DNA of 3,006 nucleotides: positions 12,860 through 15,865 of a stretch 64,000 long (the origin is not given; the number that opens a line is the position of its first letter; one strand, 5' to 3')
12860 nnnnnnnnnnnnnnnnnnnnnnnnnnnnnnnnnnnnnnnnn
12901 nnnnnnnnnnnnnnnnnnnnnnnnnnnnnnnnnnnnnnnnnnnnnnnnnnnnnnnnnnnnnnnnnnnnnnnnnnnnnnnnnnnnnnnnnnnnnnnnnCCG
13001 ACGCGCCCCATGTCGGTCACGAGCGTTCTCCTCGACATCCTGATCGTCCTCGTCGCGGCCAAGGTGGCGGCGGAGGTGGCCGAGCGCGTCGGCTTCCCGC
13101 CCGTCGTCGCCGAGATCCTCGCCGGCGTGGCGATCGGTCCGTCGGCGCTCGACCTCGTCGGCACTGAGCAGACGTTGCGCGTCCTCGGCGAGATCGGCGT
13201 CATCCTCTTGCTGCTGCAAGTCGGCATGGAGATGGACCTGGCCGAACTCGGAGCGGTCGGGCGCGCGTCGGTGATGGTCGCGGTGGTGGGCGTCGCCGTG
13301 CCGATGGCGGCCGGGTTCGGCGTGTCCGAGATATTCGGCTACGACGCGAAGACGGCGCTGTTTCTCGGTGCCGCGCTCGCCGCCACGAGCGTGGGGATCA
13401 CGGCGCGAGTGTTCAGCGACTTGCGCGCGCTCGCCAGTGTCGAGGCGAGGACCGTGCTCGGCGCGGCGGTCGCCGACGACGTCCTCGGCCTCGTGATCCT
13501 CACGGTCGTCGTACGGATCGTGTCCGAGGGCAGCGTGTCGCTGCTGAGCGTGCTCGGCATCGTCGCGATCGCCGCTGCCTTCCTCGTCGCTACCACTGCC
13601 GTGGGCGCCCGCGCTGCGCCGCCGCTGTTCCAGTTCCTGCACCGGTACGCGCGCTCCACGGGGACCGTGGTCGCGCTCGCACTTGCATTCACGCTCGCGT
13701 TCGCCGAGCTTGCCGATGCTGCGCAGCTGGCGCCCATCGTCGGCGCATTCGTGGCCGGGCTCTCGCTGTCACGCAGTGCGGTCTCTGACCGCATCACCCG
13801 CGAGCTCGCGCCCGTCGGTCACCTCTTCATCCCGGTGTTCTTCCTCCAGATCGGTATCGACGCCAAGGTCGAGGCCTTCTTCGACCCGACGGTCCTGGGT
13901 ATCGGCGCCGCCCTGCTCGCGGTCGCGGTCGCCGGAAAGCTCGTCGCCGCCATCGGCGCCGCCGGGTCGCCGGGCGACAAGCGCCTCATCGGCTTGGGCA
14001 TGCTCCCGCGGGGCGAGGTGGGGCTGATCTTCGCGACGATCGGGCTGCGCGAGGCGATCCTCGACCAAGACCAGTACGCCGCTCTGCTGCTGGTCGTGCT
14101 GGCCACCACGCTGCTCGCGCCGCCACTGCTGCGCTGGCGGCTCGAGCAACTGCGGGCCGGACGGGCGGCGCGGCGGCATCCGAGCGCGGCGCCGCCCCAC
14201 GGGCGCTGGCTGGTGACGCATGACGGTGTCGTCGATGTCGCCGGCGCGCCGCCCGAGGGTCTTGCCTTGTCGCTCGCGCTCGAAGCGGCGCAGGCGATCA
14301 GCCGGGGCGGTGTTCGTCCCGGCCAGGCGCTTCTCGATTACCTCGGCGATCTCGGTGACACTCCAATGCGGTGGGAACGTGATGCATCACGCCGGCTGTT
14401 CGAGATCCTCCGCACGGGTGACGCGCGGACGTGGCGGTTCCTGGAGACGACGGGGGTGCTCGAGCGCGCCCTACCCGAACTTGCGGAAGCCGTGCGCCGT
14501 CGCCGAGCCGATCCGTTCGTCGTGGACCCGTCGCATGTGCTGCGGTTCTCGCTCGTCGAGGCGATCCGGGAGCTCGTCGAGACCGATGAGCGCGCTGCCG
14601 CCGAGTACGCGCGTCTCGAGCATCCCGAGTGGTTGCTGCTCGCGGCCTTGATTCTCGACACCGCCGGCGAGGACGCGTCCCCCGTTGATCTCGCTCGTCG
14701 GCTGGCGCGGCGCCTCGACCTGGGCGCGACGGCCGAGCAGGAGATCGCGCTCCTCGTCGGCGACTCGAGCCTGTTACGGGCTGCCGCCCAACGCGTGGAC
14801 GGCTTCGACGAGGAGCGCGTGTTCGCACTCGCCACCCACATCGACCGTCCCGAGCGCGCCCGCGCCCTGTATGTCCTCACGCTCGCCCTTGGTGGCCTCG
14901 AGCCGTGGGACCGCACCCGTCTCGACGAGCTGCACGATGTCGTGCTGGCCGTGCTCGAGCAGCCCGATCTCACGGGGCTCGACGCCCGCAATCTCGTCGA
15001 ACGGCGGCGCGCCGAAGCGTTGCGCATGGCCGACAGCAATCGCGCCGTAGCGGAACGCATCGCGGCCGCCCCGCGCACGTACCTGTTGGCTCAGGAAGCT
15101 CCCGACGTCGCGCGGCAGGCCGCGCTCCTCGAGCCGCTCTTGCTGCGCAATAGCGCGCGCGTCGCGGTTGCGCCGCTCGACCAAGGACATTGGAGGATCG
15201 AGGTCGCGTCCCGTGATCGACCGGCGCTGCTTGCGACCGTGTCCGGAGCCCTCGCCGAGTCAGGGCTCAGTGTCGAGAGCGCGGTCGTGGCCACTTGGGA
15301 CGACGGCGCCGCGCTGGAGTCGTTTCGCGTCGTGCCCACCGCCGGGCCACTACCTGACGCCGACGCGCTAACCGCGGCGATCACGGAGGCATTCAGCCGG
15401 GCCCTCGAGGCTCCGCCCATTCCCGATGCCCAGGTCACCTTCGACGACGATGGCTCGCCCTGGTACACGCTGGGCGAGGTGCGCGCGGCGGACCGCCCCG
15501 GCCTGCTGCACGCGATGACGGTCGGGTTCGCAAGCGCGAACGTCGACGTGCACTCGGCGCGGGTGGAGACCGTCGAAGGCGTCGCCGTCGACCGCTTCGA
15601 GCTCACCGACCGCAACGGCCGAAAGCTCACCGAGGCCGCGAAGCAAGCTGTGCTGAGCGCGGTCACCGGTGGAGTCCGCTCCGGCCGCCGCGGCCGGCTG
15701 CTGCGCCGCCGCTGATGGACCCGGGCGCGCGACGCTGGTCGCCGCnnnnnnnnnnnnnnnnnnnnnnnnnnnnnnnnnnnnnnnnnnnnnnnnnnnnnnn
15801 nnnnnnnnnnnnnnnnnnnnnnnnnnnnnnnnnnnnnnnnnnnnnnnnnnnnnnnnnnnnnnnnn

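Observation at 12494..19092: Operon encoding a CPA2 antiporter fused to a GlnD-like HD*/ACT-ACT sensor, with a receiver-less OmpR regulator and HyuA/HyuB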

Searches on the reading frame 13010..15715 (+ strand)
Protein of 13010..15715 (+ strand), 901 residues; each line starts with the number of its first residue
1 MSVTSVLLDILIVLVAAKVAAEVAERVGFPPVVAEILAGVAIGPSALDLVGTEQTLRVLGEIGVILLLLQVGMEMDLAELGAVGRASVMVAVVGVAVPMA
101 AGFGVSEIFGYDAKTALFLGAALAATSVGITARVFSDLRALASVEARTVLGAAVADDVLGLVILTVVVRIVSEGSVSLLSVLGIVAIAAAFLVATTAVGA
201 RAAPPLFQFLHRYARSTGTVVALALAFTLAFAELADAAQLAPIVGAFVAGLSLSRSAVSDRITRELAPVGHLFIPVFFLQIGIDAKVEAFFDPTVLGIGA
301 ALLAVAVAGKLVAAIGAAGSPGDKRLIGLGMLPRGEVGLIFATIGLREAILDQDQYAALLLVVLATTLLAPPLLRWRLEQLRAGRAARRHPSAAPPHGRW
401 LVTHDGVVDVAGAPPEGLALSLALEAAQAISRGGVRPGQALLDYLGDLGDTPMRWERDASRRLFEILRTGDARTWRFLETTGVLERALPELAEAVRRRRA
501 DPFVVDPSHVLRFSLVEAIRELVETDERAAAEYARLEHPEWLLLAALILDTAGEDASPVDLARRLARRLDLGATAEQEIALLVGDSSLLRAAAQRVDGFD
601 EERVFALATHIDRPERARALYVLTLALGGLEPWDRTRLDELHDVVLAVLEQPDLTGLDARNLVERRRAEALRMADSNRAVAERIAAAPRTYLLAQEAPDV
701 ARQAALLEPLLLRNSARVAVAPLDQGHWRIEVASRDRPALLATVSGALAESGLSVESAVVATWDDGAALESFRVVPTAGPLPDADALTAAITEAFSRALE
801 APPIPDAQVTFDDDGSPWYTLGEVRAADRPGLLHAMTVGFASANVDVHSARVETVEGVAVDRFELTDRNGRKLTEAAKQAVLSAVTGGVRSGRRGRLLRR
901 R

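Call 7: search_protein_families(library=pfam, proteins=[window:13010-15715:+], max_evalue=0.1)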
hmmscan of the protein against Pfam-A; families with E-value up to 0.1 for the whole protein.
window:13010-15715:+ (901 aa): 6 families
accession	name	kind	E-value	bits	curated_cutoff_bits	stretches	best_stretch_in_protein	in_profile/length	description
PF00999.27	Na_H_Exchanger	-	3.1e-61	207.7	26.2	1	16-376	4-371/375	Sodium/hydrogen exchanger, transmembrane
PF01842.31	ACT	-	1.1e-13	51.1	27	2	823-877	4-60/66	ACT domain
PF13291.12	ACT_4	-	0.00032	21.8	27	0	729-766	8-46/80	ACT domain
PF22754.3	bHLH-TF_ACT-like_plant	-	0.00079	20.1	27.6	0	727-794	10-74/75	Plant bHLH transcription factor, ACT-like domain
PF24931.1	ACT_ACR9_3rd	-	0.017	15.6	27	1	808-883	1-77/98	ACR9-like, ACT-like domain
PF22629.2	ACT_AHAS_ss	-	0.09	13.4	27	0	730-765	1-36/67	AHAS small subunit-like ACT domain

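Call 8: search_protein_families(library=ncbifam, proteins=[window:13010-15715:+], max_evalue=0.1)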
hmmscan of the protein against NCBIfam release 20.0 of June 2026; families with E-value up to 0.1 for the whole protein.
window:13010-15715:+ (901 aa): 14 families
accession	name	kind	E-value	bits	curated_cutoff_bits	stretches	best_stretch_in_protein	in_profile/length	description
TIGR00932.1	2a37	subfamily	1.1e-51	176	238.3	1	14-283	1-272/275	monovalent cation:proton antiporter-2 (CPA2) family protein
TIGR01693.1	UTase_glnD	equivalog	6e-44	150.5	519.4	1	450-884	369-844/850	[protein-PII] uridylyltransferase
NF003467.0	PRK05092.1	equivalog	3.3e-34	117.8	959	1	451-883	444-916/940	[protein-PII] uridylyltransferase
NF002895.0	PRK03381.1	equivalog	1.5e-32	112.6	631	2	690-885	563-773/782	[protein-PII] uridylyltransferase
NF045626.1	FeTrans_MagA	equivalog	3.1e-26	92.3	700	1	10-312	11-308/386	iron transporter MagA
NF002837.0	PRK03059.1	equivalog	3e-23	81.8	1010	1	459-869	391-837/857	[protein-PII] uridylyltransferase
NF003448.0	PRK05007.1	equivalog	1.9e-19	69.1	1255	1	465-886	417-875/884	bifunctional uridylyltransferase/uridylyl-removing protein GlnD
NF007950.1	PRK10669.1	equivalog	6e-19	68.3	700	1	4-372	5-382/547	YbaL family putative K(+) efflux transporter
NF002973.0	PRK03659.1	equivalog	5.2e-18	64.9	804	1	4-380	4-378/602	glutathione-regulated potassium-efflux system protein KefB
NF002924.0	PRK03562.1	equivalog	6.4e-18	64.5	752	1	4-387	4-388/623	glutathione-regulated potassium-efflux system protein KefC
NF001366.0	PRK00275.1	equivalog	1.4e-15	56.3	1299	1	465-880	416-875/895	[protein-PII] uridylyltransferase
NF002487.0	PRK01759.1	equivalog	4.8e-12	44.9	890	1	533-884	475-856/862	bifunctional uridylyltransferase/uridylyl-removing protein GlnD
NF003347.0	PRK04374.1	equivalog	5.8e-12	44.6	1567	1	462-886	403-863/869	[protein-PII] uridylyltransferase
NF006352.0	PRK08577.1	equivalog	0.025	14.7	140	0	728-753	57-82/136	hypothetical protein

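Call 9: find_homologous_proteins(query=window:13010-15712:+, max_evalue=0.00001)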
Query window:13010-15712:+ (901 aa): 2539 proteins with E <= 0.00001 among 8000 candidates; the best 120 are listed.
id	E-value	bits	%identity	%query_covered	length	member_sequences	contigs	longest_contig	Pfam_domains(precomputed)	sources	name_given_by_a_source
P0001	0.0e+0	1864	100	100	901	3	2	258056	PF00999.27,PF01842.32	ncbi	-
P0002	0.0e+0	1677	90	99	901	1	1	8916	PF00999.27,PF01842.32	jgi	jgi:Kef-type K+ transport system membrane component KefB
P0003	0.0e+0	1666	89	98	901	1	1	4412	PF00999.27,PF01842.32,PF22754.5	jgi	jgi:Kef-type K+ transport system membrane component KefB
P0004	0.0e+0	1663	89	98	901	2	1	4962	PF00999.27,PF01842.32,PF22754.5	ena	-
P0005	0.0e+0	1657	89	98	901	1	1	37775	PF00999.27,PF01842.32,PF22754.5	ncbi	ncbi:MAG TPA: cation:proton antiporter [Acidimicrobiia bacterium]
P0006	0.0e+0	1657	88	99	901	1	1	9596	PF00999.27,PF01842.32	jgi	jgi:Kef-type K+ transport system membrane component KefB/predicted amino acid-binding ACT domain pro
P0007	0.0e+0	1653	88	98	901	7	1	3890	PF00999.27,PF01842.32,PF22754.5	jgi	jgi:Kef-type K+ transport system membrane component KefB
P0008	0.0e+0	1640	87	100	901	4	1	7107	PF00999.27,PF13291.13,PF01842.32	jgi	-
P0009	0.0e+0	1619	86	98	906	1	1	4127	PF00999.27,PF01842.32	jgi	jgi:Na+:H+ antiporter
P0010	0.0e+0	1619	87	99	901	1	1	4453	PF00999.27,PF01842.32,PF22754.5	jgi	jgi:Kef-type K+ transport system membrane component KefB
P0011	0.0e+0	1617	86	98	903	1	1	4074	PF00999.27,PF22629.3,PF13291.13,PF01842.32,PF22754.5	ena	-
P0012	0.0e+0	1614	86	98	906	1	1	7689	PF00999.27,PF01842.32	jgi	jgi:Na+:H+ antiporter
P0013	0.0e+0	1613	86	99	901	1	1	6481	PF00999.27,PF01842.32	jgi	jgi:Na+:H+ antiporter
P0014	0.0e+0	1613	86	98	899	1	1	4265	PF00999.27,PF01842.32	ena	-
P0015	0.0e+0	1608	86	98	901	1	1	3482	PF00999.27,PF13291.13,PF01842.32,PF22754.5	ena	-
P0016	0.0e+0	1606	86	98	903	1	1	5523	PF00999.27,PF13291.13,PF01842.32,PF22754.5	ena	-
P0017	0.0e+0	1605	86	98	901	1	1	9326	PF00999.27,PF01842.32,PF22754.5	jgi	jgi:Kef-type K+ transport system membrane component KefB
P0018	0.0e+0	1604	85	98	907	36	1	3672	PF00999.27,PF01842.32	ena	-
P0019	0.0e+0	1601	85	98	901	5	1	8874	PF00999.27,PF13291.13,PF01842.32,PF22754.5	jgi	jgi:Kef-type K+ transport system membrane component KefB/predicted amino acid-binding ACT domain pro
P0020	0.0e+0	1593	84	98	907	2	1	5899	PF00999.27,PF01842.32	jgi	jgi:Kef-type K+ transport system membrane component KefB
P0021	0.0e+0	1593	85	98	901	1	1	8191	PF00999.27,PF13291.13,PF01842.32,PF22754.5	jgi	jgi:Kef-type K+ transport system membrane component KefB/predicted amino acid-binding ACT domain pro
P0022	0.0e+0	1591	85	98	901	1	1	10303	PF00999.27,PF01842.32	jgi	jgi:Kef-type K+ transport system membrane component KefB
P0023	0.0e+0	1590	85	98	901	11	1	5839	PF00999.27,PF13291.13,PF01842.32,PF22754.5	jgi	jgi:Na+:H+ antiporter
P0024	0.0e+0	1585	84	98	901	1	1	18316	PF00999.27,PF01842.32,PF22754.5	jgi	jgi:Na+:H+ antiporter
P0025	0.0e+0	1583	84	98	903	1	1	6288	PF00999.27,PF01842.32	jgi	jgi:Na+:H+ antiporter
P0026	0.0e+0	1583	84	99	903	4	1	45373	PF00999.27,PF01842.32,PF22754.5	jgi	jgi:Kef-type K+ transport system membrane component KefB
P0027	0.0e+0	1582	84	98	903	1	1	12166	PF00999.27,PF01842.32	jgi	jgi:Na+:H+ antiporter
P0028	0.0e+0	1581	84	98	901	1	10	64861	PF00999.27,PF01842.32,PF22754.5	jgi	jgi:Na+:H+ antiporter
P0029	0.0e+0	1579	84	99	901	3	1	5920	PF00999.27,PF01842.32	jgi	jgi:Kef-type K+ transport system membrane component KefB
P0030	0.0e+0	1576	84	98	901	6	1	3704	PF00999.27,PF22629.3,PF01842.32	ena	-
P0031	0.0e+0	1576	84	98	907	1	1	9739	PF00999.27,PF01842.32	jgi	jgi:Kef-type K+ transport system membrane component KefB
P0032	0.0e+0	1574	84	98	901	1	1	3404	PF00999.27,PF01842.32,PF22754.5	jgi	jgi:Kef-type K+ transport system membrane component KefB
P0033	0.0e+0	1572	83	100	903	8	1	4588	PF00999.27,PF01842.32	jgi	jgi:Na+:H+ antiporter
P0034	0.0e+0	1571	83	99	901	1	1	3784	PF00999.27,PF01842.32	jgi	jgi:Kef-type K+ transport system membrane component KefB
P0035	0.0e+0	1564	83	98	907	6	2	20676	PF00999.27,PF01842.32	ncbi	-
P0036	0.0e+0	1554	84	99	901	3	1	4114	PF00999.27,PF01842.32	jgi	jgi:Kef-type K+ transport system membrane component KefB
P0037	0.0e+0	1535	82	98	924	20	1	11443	PF00999.27,PF01842.32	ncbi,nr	ncbi:MAG TPA: cation:proton antiporter [Acidimicrobiia bacterium]|nr:cation:proton antiporter [Acidi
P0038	0.0e+0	1514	82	98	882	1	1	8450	PF00999.27,PF01842.32,PF22754.5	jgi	jgi:Kef-type K+ transport system membrane component KefB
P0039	0.0e+0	1512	86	94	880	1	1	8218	PF00999.27,PF01842.32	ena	-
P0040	0.0e+0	1499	80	99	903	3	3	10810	PF00999.27,PF01842.32,PF22754.5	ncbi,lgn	ncbi:MAG TPA: cation:proton antiporter [Acidimicrobiia bacterium]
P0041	0.0e+0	1499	81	99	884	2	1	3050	PF00999.27,PF22629.3,PF13291.13,PF01842.32,PF22754.5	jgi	jgi:Kef-type K+ transport system membrane component KefB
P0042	0.0e+0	1495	80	99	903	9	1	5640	PF00999.27,PF13291.13,PF01842.32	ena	-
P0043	0.0e+0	1488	79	98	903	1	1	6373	PF00999.27,PF13291.13,PF01842.32,PF22754.5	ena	-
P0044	0.0e+0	1482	79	99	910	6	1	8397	PF00999.27,PF01842.32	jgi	-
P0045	0.0e+0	1479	79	99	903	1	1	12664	PF00999.27,PF13291.13,PF01842.32,PF22754.5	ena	-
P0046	0.0e+0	1476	79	98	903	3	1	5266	PF00999.27,PF01842.32,PF22754.5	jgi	-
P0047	0.0e+0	1474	79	99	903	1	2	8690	PF00999.27,PF01842.32,PF22754.5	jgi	jgi:Kef-type K+ transport system membrane component KefB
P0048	0.0e+0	1462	78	99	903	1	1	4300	PF00999.27,PF01842.32,PF22754.5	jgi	-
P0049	0.0e+0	1434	77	99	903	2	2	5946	PF00999.27,PF01842.32,PF22754.5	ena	-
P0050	0.0e+0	1415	85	87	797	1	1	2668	PF00999.27,PF01842.32,PF22754.5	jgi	jgi:Kef-type K+ transport system membrane component KefB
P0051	0.0e+0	1410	85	86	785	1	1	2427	PF00999.27,PF13291.13,PF01842.32,PF22754.5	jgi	jgi:Kef-type K+ transport system membrane component KefB/predicted amino acid-binding ACT domain pro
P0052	0.0e+0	1334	77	91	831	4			PF00999.27,PF01842.32,PF22754.5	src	-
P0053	0.0e+0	1320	73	99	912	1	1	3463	PF00999.27,PF01842.32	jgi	jgi:Kef-type K+ transport system membrane component KefB/glycine cleavage system regulatory protein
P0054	0.0e+0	1296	80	87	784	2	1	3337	PF00999.27,PF01842.32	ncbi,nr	ncbi:MAG TPA: cation:proton antiporter, partial [Acidimicrobiia bacterium]|nr:cation:proton antiport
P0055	0.0e+0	1283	72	100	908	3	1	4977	PF00999.27,PF01842.32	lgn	-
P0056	0.0e+0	1278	93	74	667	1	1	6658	PF00999.27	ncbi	-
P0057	0.0e+0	1251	71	98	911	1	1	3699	PF00999.27,PF01842.32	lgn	-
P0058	0.0e+0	1250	69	99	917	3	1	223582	PF00999.27,PF01842.32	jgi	jgi:Na+:H+ antiporter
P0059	0.0e+0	1249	69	100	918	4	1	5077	PF00999.27,PF01842.32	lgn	-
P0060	0.0e+0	1248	71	99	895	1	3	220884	PF00999.27,PF01842.32,PF22754.5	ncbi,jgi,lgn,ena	-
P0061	0.0e+0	1247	69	99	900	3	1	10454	PF00999.27,PF01842.32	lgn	-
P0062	0.0e+0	1245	70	99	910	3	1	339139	PF00999.27,PF01842.32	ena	-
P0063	0.0e+0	1244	69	100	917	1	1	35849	PF00999.27,PF01842.32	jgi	jgi:Kef-type K+ transport system membrane component KefB/predicted amino acid-binding ACT domain pro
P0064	0.0e+0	1241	69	98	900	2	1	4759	PF00999.27,PF13291.13,PF01842.32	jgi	jgi:Kef-type K+ transport system membrane component KefB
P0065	0.0e+0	1238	69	99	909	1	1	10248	PF00999.27,PF01842.32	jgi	jgi:Kef-type K+ transport system membrane component KefB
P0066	0.0e+0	1237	69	99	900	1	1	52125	PF00999.27,PF01842.32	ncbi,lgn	ncbi:MAG: cation:proton antiporter [Acidimicrobiia bacterium]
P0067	0.0e+0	1236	69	97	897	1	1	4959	PF00999.27,PF01842.32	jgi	-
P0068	0.0e+0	1219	68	98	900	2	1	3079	PF00999.27,PF01842.32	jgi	-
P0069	0.0e+0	1218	68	98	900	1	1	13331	PF00999.27,PF13291.13,PF01842.32,PF13740.13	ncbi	-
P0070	0.0e+0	1212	68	99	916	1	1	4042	PF00999.27,PF01842.32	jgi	jgi:Kef-type K+ transport system membrane component KefB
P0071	0.0e+0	1211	68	98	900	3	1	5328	PF00999.27,PF01842.32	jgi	jgi:Na+:H+ antiporter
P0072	0.0e+0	1211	70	99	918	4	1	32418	PF00999.27,PF01842.32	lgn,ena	-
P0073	0.0e+0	1210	68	99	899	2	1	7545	PF00999.27,PF01842.32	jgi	jgi:Kef-type K+ transport system membrane component KefB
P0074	0.0e+0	1209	68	99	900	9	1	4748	PF00999.27,PF13291.13,PF01842.32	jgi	jgi:Kef-type K+ transport system membrane component KefB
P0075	0.0e+0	1209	66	100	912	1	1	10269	PF00999.27,PF13291.13,PF01842.32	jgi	jgi:Kef-type K+ transport system membrane component KefB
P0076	0.0e+0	1208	68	99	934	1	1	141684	PF00999.27,PF13291.13,PF01842.32,PF13740.13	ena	-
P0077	0.0e+0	1207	66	99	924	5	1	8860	PF00999.27,PF13291.13,PF01842.32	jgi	jgi:Na+:H+ antiporter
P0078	0.0e+0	1207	67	99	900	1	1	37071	PF00999.27,PF13291.13,PF01842.32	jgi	jgi:Kef-type K+ transport system membrane component KefB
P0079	0.0e+0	1207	67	99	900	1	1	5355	PF00999.27,PF13291.13,PF01842.32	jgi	jgi:Kef-type K+ transport system membrane component KefB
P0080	0.0e+0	1205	68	100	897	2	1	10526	PF00999.27,PF01842.32,PF22754.5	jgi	jgi:Kef-type K+ transport system membrane component KefB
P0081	0.0e+0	1205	68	99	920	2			PF00999.27,PF01842.32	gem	-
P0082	0.0e+0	1202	66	98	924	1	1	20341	PF00999.27,PF13291.13,PF01842.32,PF22754.5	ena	-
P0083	0.0e+0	1202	66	98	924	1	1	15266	PF00999.27,PF13291.13,PF01842.32,PF22754.5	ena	-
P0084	0.0e+0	1202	68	98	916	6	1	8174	PF00999.27,PF01842.32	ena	-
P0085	0.0e+0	1200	66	98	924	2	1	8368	PF00999.27,PF13291.13,PF01842.32,PF22754.5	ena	-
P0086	0.0e+0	1200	66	100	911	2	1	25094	PF00999.27,PF13291.13,PF01842.32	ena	-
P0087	0.0e+0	1199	66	100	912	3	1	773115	PF00999.27,PF13291.13,PF01842.32,PF22754.5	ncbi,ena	-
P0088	0.0e+0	1197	67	99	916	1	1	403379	PF00999.27,PF01842.32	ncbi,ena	-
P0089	0.0e+0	1194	66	100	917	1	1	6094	PF00999.27,PF13291.13,PF01842.32,PF22754.5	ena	-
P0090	0.0e+0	1193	68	99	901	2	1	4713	PF00999.27,PF01842.32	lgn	-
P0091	0.0e+0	1192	67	97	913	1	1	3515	PF00999.27,PF01842.32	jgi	jgi:Na+:H+ antiporter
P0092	0.0e+0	1192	68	99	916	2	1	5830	PF00999.27,PF01842.32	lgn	-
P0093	0.0e+0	1192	68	97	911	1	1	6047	PF00999.27,PF01842.32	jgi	jgi:Kef-type K+ transport system membrane component KefB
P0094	0.0e+0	1191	65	98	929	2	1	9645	PF00999.27,PF13291.13,PF01842.32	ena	-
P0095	0.0e+0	1191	66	100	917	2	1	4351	PF00999.27,PF13291.13,PF01842.32,PF22754.5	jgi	jgi:Kef-type K+ transport system membrane component KefB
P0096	0.0e+0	1189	68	100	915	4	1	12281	PF00999.27,PF01842.32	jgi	-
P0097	0.0e+0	1188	66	97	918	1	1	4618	PF00999.27,PF13291.13,PF01842.32,PF22754.5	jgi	jgi:Kef-type K+ transport system membrane component KefB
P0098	0.0e+0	1186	65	100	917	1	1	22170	PF00999.27,PF13291.13,PF01842.32,PF22754.5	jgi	jgi:Na+:H+ antiporter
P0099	0.0e+0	1186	68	100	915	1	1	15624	PF00999.27,PF01842.32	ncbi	-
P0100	0.0e+0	1186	69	99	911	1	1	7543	PF00999.27,PF01842.32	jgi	jgi:Kef-type K+ transport system membrane component KefB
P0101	0.0e+0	1185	66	100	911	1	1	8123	PF00999.27,PF13291.13,PF01842.32,PF22754.5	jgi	jgi:Kef-type K+ transport system membrane component KefB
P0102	0.0e+0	1184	67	97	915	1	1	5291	PF00999.27,PF13291.13,PF01842.32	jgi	jgi:Kef-type K+ transport system membrane component KefB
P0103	0.0e+0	1184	66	98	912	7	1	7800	PF00999.27,PF01842.32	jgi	jgi:Kef-type K+ transport system membrane component KefB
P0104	0.0e+0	1182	67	99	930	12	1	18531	PF00999.27,PF01842.32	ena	-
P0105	0.0e+0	1181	65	100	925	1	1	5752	PF00999.27,PF13291.13,PF01842.32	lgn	-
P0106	0.0e+0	1180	64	100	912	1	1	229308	PF00999.27,PF13291.13,PF01842.32,PF22754.5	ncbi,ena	-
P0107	0.0e+0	1179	67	99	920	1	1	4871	PF00999.27,PF01842.32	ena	-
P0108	0.0e+0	1178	69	97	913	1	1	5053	PF00999.27,PF13291.13,PF01842.32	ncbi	ncbi:MAG: cation:proton antiporter domain-containing protein [Actinomycetota bacterium]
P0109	0.0e+0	1178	66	100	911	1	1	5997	PF00999.27,PF13291.13,PF01842.32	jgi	jgi:Na+:H+ antiporter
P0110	0.0e+0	1173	67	99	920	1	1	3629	PF00999.27,PF01842.32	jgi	jgi:Kef-type K+ transport system membrane component KefB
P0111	0.0e+0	1172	67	99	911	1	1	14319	PF00999.27,PF13291.13,PF01842.32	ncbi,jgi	ncbi:MAG TPA: cation:proton antiporter [Acidimicrobiia bacterium]|jgi:Kef-type K+ transport system m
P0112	0.0e+0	1172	66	99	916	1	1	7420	PF00999.27,PF01842.32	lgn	-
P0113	0.0e+0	1172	66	96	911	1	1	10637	PF00999.27,PF01842.32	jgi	jgi:Kef-type K+ transport system membrane component KefB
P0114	0.0e+0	1170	65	100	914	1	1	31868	PF00999.27,PF13291.13,PF01842.32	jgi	jgi:Na+:H+ antiporter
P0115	0.0e+0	1164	68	98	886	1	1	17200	PF00999.27,PF01842.32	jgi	jgi:Kef-type K+ transport system membrane component KefB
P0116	0.0e+0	1164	90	69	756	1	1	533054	PF00999.27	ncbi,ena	-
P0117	0.0e+0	1160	66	99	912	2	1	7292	PF00999.27,PF13291.13,PF01842.32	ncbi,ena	-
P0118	0.0e+0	1160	66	99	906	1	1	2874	PF00999.27,PF01842.32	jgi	jgi:Kef-type K+ transport system membrane component KefB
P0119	0.0e+0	1155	65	99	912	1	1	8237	PF00999.27,PF01842.32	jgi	jgi:Kef-type K+ transport system membrane component KefB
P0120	0.0e+0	1153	64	100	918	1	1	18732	PF00999.27,PF13291.13,PF01842.32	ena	-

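Call 11: find_encoding_contigs(protein=P0001, flank=10000, max_places=2)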
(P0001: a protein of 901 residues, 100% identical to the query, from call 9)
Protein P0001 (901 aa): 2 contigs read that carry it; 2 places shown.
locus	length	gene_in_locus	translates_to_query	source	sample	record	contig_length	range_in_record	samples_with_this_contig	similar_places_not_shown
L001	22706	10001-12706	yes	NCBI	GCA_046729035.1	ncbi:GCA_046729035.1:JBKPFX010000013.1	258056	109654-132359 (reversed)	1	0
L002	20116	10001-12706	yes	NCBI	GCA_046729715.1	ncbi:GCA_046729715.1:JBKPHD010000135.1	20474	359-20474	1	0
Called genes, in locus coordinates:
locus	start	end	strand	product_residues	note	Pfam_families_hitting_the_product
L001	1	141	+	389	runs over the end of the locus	PF00270:DEAD, PF00271:Helicase_C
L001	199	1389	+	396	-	PF00155:Aminotran_1_2, PF01041:DegT_DnrJ_EryC1 (weak)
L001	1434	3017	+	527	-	PF00389:2-Hacid_dh, PF02826:2-Hacid_dh_C, PF19304:PGDH_inter, PF01842:ACT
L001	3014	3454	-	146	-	PF27542:ArfC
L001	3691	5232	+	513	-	PF00682:HMGL-like, PF22617:HCS_D2, PF08502:LeuA_dimer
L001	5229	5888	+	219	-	PF13489:Methyltransf_23, PF01209:Ubie_methyltran, PF07021:MetW (weak), PF08241:Methyltransf_11, PF08242:Methyltransf_12, PF13649:Methyltransf_25, PF13847:Methyltransf_31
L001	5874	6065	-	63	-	-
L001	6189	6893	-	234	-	PF00106:adh_short, PF01370:Epimerase, PF05368:NmrA (weak), PF08659:KR, PF16363:GDP_Man_Dehyd (weak), PF13460:NAD_binding_10, PF13561:adh_short_C2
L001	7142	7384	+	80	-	-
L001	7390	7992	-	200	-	PF00694:Aconitase_C, PF27434:LeuD_C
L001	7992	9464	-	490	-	PF00330:Aconitase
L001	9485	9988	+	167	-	PF00486:Trans_reg_C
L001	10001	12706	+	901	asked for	PF00999:Na_H_Exchanger, PF01842:ACT (weak)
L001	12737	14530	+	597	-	PF05378:Hydant_A_N, PF01968:Hydantoinase_A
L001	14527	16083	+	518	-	PF02538:Hydantoinase_B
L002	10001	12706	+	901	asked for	PF00999:Na_H_Exchanger, PF01842:ACT (weak)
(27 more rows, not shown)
